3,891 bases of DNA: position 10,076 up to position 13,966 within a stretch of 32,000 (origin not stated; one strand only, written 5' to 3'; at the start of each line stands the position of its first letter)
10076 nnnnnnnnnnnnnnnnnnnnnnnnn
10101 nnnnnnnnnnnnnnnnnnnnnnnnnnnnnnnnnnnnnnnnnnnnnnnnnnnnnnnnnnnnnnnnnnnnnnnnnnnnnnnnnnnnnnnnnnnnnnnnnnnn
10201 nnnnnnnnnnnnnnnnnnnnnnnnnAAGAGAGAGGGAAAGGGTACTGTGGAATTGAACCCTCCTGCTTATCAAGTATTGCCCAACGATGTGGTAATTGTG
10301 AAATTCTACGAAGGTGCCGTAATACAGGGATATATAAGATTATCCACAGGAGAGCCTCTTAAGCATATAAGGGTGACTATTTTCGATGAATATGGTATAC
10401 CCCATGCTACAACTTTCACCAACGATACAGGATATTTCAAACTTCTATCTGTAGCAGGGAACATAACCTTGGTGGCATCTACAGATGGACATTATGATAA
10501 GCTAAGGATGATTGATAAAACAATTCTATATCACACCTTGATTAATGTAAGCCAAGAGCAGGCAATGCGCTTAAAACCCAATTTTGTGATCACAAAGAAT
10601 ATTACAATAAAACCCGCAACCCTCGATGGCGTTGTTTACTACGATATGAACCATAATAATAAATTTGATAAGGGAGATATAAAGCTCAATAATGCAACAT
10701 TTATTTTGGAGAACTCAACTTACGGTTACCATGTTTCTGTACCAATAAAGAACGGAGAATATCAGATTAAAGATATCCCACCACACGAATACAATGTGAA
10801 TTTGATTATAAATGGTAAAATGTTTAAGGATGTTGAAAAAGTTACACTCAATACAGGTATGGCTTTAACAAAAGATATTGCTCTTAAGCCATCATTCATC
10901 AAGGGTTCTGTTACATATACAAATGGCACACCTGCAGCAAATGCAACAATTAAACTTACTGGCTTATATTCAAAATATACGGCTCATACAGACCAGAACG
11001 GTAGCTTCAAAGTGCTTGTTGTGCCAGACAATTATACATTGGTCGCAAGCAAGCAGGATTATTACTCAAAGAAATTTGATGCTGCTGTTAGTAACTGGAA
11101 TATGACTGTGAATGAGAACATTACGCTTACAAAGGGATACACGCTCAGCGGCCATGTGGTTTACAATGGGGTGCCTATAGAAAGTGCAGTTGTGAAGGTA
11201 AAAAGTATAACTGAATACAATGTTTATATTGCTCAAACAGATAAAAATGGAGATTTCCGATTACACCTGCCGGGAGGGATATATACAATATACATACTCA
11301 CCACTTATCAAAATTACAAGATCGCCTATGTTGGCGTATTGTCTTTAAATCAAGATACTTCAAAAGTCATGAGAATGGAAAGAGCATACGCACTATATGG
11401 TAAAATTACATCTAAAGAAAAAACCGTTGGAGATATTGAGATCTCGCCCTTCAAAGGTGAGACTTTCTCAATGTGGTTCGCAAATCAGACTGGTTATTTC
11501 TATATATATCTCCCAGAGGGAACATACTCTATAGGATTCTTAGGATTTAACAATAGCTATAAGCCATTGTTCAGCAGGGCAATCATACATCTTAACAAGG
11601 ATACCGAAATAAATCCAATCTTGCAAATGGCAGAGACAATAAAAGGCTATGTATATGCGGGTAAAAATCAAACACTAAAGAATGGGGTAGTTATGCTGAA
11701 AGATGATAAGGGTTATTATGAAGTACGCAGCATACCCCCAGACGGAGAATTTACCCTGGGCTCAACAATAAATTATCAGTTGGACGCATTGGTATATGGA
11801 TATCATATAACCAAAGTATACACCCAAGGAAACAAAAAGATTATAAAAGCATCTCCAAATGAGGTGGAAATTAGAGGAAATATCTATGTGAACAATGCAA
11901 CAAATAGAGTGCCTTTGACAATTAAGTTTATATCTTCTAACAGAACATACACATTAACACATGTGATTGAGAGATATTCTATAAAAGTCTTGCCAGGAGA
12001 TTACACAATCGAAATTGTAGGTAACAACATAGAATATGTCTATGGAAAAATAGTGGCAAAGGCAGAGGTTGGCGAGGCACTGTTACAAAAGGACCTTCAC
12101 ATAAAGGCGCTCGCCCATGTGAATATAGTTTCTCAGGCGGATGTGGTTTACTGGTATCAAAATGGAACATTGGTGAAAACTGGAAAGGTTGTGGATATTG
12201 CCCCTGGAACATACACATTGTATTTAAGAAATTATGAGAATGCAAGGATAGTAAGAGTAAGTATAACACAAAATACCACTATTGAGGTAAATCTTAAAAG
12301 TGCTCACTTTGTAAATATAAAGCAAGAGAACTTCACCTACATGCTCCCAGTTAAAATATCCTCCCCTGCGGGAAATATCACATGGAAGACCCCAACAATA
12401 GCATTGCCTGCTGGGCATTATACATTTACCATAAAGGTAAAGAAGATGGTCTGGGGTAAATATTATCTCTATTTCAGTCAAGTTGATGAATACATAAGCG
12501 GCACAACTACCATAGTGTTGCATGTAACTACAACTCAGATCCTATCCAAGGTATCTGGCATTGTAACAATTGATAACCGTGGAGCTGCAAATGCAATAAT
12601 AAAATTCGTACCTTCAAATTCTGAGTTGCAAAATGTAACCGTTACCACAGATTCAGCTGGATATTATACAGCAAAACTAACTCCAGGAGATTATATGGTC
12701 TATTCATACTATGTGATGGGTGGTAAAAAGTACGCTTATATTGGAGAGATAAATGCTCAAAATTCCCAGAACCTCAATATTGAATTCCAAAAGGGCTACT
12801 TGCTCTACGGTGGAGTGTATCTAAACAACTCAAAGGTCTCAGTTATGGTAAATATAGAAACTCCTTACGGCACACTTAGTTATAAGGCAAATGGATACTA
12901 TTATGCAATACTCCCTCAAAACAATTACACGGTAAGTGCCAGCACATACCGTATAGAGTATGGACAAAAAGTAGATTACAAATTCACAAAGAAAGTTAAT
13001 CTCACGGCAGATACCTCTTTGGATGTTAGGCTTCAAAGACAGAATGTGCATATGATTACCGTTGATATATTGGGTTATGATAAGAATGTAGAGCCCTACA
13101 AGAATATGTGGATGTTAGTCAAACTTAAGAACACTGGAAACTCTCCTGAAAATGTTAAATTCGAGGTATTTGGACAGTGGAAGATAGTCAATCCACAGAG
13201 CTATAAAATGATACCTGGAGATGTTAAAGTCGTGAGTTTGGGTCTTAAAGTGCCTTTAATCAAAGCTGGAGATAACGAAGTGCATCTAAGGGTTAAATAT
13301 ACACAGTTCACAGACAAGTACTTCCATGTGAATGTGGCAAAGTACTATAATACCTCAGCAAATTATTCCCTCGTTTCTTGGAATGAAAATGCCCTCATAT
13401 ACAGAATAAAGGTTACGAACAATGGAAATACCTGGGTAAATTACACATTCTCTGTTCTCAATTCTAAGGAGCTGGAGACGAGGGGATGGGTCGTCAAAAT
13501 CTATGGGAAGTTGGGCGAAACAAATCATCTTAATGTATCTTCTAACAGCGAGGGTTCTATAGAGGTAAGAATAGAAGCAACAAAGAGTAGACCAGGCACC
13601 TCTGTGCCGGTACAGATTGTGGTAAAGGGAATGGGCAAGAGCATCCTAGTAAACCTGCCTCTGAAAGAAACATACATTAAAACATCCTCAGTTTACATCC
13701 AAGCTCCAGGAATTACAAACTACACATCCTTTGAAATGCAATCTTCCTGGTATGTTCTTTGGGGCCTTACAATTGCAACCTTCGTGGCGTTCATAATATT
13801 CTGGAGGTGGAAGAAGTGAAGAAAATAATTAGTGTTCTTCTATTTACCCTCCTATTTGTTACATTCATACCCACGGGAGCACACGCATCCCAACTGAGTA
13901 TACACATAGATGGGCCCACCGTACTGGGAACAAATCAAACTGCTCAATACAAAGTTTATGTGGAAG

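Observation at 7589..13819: Giant (2076 aa) AglB oligosaccharyltransferase fused to a sequon-rich multi-beta-sandwich extension with its own TM anchor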

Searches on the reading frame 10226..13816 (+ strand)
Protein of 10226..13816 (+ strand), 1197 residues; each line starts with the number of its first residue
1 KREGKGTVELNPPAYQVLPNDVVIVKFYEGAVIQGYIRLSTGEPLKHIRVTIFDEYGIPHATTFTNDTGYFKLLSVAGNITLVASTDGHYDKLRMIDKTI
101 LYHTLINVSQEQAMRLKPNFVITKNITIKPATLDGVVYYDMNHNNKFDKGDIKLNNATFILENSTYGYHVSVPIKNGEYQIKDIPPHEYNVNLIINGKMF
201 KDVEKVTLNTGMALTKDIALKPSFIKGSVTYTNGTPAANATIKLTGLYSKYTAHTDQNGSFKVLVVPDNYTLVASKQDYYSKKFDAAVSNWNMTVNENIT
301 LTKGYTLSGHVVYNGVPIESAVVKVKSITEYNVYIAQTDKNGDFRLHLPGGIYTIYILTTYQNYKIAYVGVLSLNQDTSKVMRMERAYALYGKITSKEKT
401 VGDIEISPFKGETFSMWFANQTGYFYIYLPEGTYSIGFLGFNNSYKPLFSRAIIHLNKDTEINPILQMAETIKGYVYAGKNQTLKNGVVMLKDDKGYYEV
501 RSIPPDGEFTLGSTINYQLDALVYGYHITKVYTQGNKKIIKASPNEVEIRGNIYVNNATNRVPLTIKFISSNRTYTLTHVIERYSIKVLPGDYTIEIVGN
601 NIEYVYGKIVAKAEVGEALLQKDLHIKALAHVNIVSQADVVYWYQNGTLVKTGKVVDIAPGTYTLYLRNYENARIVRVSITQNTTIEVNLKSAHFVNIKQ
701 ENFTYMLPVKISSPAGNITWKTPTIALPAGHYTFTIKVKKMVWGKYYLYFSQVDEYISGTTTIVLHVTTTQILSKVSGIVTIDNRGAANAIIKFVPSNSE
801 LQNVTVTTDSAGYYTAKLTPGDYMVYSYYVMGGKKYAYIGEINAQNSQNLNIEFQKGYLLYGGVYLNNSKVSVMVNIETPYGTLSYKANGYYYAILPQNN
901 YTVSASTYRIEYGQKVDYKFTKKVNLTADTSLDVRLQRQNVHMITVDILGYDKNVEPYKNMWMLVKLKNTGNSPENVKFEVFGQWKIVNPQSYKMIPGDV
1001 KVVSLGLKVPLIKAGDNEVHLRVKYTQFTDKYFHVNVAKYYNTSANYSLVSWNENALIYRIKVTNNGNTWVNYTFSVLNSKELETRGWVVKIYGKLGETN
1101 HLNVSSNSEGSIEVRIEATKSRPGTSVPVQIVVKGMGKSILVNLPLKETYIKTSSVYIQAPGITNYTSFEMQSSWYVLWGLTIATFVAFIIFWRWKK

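Call 41: predict_structure(alignment_id=A1)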
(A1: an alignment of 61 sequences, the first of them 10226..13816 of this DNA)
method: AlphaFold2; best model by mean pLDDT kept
length: 1197 residues; sequences in the alignment: 61
mean_pLDDT: 87.8   pTM: 0.52
mean pLDDT of the five models: 87.8, 87.4, 87.2, 86.3, 86.1
residues with pLDDT >= 90: 728; 70-90: 398; 50-70: 21; < 50: 50
segments of 3 or more residues with pLDDT < 50: 1-26, 1150-1172
pLDDT, mean of each block of 10 residues (from residue 1): 38 39 50 89 87 85 88 86 83 82 86 68 88 93 85 92 86 91 90 92 89 89 95 91 93 95 94 92 90 93 93 95 90 91 94 95 94 93 96 86 89 91 93 95 90 95 94 89 90 93 90 92 93 93 94 89 91 91 93 88 86 88 91 92 93 92 93 93 91 93 87 92 92 91 85 93 91 92 92 90 92 94 94 92 92 96 93 93 91 95 94 89 95 93 90 90 93 91 84 90 91 89 88 90 87 81 91 91 88 87 89 90 84 86 76 34 34 66 82 63
secondary structure, 60 per line:
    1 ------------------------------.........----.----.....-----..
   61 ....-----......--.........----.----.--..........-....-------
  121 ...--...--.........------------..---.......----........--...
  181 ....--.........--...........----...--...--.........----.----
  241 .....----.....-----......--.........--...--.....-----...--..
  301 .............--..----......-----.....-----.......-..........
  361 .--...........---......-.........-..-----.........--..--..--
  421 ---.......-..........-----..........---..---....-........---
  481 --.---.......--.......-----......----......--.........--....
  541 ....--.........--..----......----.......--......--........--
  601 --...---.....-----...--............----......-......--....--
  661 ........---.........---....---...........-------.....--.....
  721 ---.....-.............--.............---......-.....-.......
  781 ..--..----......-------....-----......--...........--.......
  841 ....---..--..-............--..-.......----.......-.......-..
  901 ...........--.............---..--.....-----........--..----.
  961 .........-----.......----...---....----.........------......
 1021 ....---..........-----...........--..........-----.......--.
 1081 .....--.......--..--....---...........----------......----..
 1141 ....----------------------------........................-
elements in order (helices of 4 or more, strands of 3 or more residues): E31-39 E49-53 E59-64 E70-75 E78-86 E99-108 H110-113 E121-123 E126-128 E131-139 E157-163 E168-175 E178-184 E187-195 E198-208 E213-215 E218-220 E223-231 E241-245 E250-254 E260-265 E268-276 E279-281 E284-288 E294-296 E299-313 E322-327 E333-337 E343-349 E351-361 E364-374 E378-383 E385-393 E402-410 E424-430 E432-441 E447-456 E465-468 E470-477 E487-493 E496-502 E508-513 E518-523 E526-534 E537-544 E547-555 E564-569 E574-580 E583-588 E591-598 E603-605 E609-613 E619-621 E624-635 E640-645 E647-652 E655-658 E661-668 E672-680 E684-687 E691-701 E709-713 E716-720 E724-728 E730-742 E745-757 E761-766 E768-772 E774-782 E791-796 E804-807 E813-818 E821-831 E834-844 E855-866 E872-878 E883-889 E891-897 E899-911 E914-926 E934-938 E944-951 E960-969 E975-981 E986-988 E992-995 E1000-1008 E1015-1024 E1028-1037 E1043-1053 E1056-1065 E1071-1077 H1080-1085 E1088-1094 E1101-1104 E1108-1118 E1129-1134 E1139-1144 H1173-1196

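Call 44: fold_search(model_id=the predicted structure, library=pdb)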
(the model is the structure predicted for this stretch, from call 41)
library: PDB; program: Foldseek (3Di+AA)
matches with E <= 10: 1781; with E <= 0.001: 165
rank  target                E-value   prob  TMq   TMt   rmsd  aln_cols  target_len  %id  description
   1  5a42                  6.1e-13  1.00  0.09  0.08  47.2      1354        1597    8  Cryo-EM single particle 3D reconstruction of the native conformation of E. coli alpha-2-macroglobulin (ECAM) (released 2015-07-29)
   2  3pvm_B                2.2e-12  1.00  0.07  0.07  40.9      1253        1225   10  Structure of Complement C5 in Complex with CVF (released 2011-01-19)
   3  9ijj_h                4.4e-12  1.00  0.08  0.07  51.4      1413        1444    9  In situ structure of the central apparatus in mouse sperm axoneme. (released 2025-06-04)
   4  7som_D                6.8e-12  1.00  0.08  0.07  49.1      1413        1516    6  Ciliary C2 central pair apparatus isolated from Chlamydomonas reinhardtii (released 2022-04-13)
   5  4u48                  7.1e-12  1.00  0.09  0.08  44.6      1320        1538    9  Crystal structure of Salmonella alpha-2-macroglobulin (released 2014-09-17)
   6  9ijj_4G               8.4e-12  1.00  0.09  0.04  115.6      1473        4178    8  In situ structure of the central apparatus in mouse sperm axoneme. (released 2025-06-04)
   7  4u4j                  3.2e-11  1.00  0.10  0.08  44.3      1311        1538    9  Crystal structure of Salmonella alpha-2-macroglobulin mutant Y1175G (released 2014-09-17)
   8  7sqc_O0               4.0e-11  1.00  0.10  0.10  71.9      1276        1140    7  Ciliary C1 central pair apparatus isolated from Chlamydomonas reinhardtii (released 2022-04-13)
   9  9fx2                  2.4e-10  1.00  0.08  0.08  40.8      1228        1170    8  Structure of methylamine activated CD109 (released 2025-03-19)
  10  7q62_A                3.6e-10  1.00  0.08  0.08  39.5      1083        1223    8  Structure of TEV cleaved A2ML1 dimer (A2ML1-TT dimer) (released 2022-04-20)
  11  7q60                  4.3e-10  1.00  0.08  0.08  40.1      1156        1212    8  Structure of TEV cleaved A2ML1 (A2ML1-TE) (released 2022-04-20)
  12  9ijj_4H               6.9e-10  1.00  0.12  0.05  69.5      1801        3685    7  In situ structure of the central apparatus in mouse sperm axoneme. (released 2025-06-04)
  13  9ijj_4I               6.9e-10  1.00  0.09  0.04  133.7      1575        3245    7  In situ structure of the central apparatus in mouse sperm axoneme. (released 2025-06-04)
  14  6fwv_B                1.0e-09  1.00  0.10  0.19  26.9       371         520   13  The Bacillus anthracis TIE protein (released 2018-08-08)
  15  8q6t_I                1.1e-09  1.00  0.08  0.08  119.1      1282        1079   10  Helical reconstruction of the relaxed thick filament from FIB milled left ventricular mouse myofibrils (released 2023-11-01)
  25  9u61_E                4.4e-09  1.00  0.10  0.08  35.9      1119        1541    8  CP/MBL pathways C3 convertase C4b2a and C3 complex (released 2026-01-14)
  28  9pvp                  1.5e-08  0.95  0.07  0.05  79.0      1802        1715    8  Cryo-EM structure of receptor tyrosine kinase ROS1 extracellular domain (released 2026-02-25)
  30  9u60_E                1.9e-08  1.00  0.09  0.08  36.4      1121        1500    7  C3 convertases zymogen C4b2 in loading state (released 2026-01-14)
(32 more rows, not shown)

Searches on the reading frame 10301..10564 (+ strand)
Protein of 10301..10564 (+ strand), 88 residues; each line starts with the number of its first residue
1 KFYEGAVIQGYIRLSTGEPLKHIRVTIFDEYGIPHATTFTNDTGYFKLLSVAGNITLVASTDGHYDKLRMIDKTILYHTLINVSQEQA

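Call 62: search_protein_families(library=pfam, proteins=[window:10301-10564:+], max_evalue=0.01)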
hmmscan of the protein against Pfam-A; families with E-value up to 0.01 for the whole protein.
window:10301-10564:+ (88 aa): 3 families
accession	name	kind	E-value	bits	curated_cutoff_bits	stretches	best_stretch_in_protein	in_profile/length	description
PF13620.12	CarboxypepD_reg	-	8.7e-09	36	32.3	1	8-66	2-61/82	Carboxypeptidase regulatory-like domain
PF25020.1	TTR_TEN1-4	-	0.00039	20.7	27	1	6-55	7-54/86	Teneurin TTR-like domain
PF13715.12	CarbopepD_reg_2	-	0.0016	18.9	32.2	1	8-65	1-56/88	CarboxypepD_reg-like domain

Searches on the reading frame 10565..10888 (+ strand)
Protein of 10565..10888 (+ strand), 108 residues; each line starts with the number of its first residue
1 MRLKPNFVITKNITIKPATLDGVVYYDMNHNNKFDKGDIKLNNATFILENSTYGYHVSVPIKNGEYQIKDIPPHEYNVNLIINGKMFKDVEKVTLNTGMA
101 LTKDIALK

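Call 62: search_protein_families(library=pfam, proteins=[window:10565-10888:+], max_evalue=0.01)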
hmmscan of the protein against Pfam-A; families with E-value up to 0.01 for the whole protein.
window:10565-10888:+ (108 aa): 1 family
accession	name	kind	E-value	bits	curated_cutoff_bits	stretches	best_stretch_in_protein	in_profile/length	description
PF17210.9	SdrD_B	-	0.0025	18.4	29.7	1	22-83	5-67/112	SdrD B-like domain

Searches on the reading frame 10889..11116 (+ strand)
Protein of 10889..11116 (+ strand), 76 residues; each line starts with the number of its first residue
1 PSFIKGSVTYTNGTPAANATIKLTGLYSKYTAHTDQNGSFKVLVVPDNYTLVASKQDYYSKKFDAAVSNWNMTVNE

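Call 62: search_protein_families(library=pfam, proteins=[window:10889-11116:+], max_evalue=0.01)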
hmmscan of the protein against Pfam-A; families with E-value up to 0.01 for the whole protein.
window:10889-11116:+ (76 aa): 3 families
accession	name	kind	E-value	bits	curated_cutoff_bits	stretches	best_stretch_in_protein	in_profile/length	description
PF13620.12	CarboxypepD_reg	-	7.3e-12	45.9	32.3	1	4-64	2-65/82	Carboxypeptidase regulatory-like domain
PF13715.12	CarbopepD_reg_2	-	6.7e-07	29.7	32.2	1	4-70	1-67/88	CarboxypepD_reg-like domain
PF20598.4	DUF6795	-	0.0014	19.4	27.4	1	4-44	1-45/103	Domain of unknown function (DUF6795)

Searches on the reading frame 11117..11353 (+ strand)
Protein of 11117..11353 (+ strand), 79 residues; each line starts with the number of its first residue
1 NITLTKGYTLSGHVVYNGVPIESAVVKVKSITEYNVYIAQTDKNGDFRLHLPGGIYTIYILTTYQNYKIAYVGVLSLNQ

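Call 62: search_protein_families(library=pfam, proteins=[window:11117-11353:+], max_evalue=0.01)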
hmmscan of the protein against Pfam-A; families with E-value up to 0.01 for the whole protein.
window:11117-11353:+ (79 aa): 5 families
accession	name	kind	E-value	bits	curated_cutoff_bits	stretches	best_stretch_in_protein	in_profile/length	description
PF13620.12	CarboxypepD_reg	-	1.7e-07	31.9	32.3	1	9-68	1-60/82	Carboxypeptidase regulatory-like domain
PF13715.12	CarbopepD_reg_2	-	0.0015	19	32.2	1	10-60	1-50/88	CarboxypepD_reg-like domain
PF10670.15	DUF4198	-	0.0017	19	34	1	4-58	143-203/209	Domain of unknown function (DUF4198)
PF20598.4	DUF6795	-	0.0033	18.1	27.4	1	11-50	2-44/103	Domain of unknown function (DUF6795)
PF07210.18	DUF1416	-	0.0085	16.4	23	1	3-66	15-78/97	Protein of unknown function (DUF1416)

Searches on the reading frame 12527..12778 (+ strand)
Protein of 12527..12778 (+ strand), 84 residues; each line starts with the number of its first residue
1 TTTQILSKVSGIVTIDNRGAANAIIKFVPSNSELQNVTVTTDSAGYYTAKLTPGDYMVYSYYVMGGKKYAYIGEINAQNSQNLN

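Call 62: search_protein_families(library=pfam, proteins=[window:12527-12778:+], max_evalue=0.01)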
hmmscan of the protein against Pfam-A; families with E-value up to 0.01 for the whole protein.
window:12527-12778:+ (84 aa): 4 families
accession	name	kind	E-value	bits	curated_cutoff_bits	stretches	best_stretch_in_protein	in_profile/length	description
PF13620.12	CarboxypepD_reg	-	3.2e-05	24.6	32.3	1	9-59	2-53/82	Carboxypeptidase regulatory-like domain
PF17210.9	SdrD_B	-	0.0015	19.1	29.7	1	11-60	15-64/112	SdrD B-like domain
PF02369.22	Big_1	-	0.0028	18.2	34.9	1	15-53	28-68/93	Bacterial Ig-like domain (group 1)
PF23194.1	NOMO_5th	-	0.0065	17.3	27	1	8-59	1-55/89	NOMO fifth transthyretin-like domain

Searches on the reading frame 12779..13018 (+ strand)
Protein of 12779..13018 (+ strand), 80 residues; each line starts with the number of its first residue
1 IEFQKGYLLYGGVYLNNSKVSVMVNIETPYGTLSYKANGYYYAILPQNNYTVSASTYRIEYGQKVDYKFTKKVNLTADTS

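Call 63: search_protein_families(library=pfam, proteins=[window:12779-13018:+], max_evalue=0.01)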
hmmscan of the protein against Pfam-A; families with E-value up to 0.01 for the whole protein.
window:12779-13018:+ (80 aa): 1 family
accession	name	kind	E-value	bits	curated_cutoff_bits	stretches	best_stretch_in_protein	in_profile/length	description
PF08522.16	BT_3987-like_N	-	0.0042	18.2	25.9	1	17-70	40-91/120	BT_3987-like, N-terminal domain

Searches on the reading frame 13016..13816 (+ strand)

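Call 74: search_protein_families(library=ncbifam, proteins=[window:13016-13816:+], max_evalue=0.01)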
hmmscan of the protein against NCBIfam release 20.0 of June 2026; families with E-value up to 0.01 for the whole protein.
window:13016-13816:+ (267 aa): 1 family
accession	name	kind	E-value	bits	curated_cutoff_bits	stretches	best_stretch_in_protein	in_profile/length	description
NF041740.1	choice_anch_T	equivalog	2.8e-05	23.4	70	1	103-191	136-222/259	choice-of-anchor T family protein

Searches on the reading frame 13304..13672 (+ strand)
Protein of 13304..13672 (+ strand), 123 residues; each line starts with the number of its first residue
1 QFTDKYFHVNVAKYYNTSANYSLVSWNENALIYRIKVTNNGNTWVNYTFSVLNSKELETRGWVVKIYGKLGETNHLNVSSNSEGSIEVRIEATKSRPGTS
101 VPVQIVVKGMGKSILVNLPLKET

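Call 63: search_protein_families(library=pfam, proteins=[window:13304-13672:+], max_evalue=0.01)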
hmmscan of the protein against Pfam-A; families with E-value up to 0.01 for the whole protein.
window:13304-13672:+ (123 aa): 2 families
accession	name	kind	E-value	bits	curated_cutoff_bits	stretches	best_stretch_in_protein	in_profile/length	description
PF11614.14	FixG_C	-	0.00022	21.8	25.6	1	32-110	34-104/119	IG-like fold at C-terminal of FixG, putative oxidoreductase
PF24716.1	WapI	-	0.0013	19.4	27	1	5-93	8-89/138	Immunity protein WapI-like family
